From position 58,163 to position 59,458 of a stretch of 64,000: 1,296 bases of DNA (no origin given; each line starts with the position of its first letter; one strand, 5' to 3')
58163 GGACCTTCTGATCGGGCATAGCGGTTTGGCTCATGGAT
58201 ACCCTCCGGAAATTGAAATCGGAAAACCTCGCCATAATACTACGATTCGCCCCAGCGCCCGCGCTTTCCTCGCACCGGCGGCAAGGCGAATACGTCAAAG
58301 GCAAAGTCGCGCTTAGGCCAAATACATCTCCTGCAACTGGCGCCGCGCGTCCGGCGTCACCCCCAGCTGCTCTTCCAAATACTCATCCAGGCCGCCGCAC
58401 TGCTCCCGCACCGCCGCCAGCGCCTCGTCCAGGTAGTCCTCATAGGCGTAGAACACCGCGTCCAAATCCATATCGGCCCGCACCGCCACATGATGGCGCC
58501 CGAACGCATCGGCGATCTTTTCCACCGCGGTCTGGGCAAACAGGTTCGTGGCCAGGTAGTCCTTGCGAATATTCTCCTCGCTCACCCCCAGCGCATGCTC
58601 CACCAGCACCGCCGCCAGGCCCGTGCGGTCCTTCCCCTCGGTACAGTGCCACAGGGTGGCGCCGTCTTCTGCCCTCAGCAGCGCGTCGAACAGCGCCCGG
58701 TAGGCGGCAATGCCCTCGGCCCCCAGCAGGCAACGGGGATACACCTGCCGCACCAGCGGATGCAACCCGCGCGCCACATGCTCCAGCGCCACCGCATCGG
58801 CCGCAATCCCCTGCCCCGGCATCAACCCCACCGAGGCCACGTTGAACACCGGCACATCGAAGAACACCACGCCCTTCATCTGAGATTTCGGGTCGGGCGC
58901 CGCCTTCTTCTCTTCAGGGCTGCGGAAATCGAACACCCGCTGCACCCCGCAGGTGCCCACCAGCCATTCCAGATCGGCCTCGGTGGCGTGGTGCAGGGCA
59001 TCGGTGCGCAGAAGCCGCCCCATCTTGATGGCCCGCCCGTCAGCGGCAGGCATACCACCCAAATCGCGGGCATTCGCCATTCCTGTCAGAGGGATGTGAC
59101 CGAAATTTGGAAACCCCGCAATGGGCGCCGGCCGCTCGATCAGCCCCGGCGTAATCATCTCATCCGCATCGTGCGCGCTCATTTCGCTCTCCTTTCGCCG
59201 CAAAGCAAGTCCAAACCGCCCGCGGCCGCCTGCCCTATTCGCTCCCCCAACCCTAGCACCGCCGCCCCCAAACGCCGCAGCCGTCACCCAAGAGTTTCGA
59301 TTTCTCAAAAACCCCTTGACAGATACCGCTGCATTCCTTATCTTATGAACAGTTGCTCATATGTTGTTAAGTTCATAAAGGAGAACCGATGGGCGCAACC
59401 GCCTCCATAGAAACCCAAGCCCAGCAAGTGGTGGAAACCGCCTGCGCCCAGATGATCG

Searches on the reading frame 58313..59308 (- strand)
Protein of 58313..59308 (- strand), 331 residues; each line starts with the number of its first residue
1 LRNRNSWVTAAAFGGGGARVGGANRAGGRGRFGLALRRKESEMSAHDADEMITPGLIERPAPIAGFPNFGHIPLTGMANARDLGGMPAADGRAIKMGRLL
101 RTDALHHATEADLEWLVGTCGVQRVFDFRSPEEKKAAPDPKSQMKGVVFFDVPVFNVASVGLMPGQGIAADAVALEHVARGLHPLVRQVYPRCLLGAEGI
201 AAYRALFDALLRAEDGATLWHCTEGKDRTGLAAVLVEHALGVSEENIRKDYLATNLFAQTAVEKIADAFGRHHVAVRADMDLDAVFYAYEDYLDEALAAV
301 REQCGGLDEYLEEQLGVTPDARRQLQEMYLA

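Call 11: search_protein_families(library=pfam, proteins=[window:58313-59308:-], max_evalue=0.001)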
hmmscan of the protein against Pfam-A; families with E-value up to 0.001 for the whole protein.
window:58313-59308:- (331 aa): 1 family
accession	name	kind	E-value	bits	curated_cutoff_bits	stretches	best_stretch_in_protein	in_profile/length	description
PF13350.11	Y_phosphatase3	-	7.9e-60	203.2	22.2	1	72-330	1-239/240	Tyrosine phosphatase family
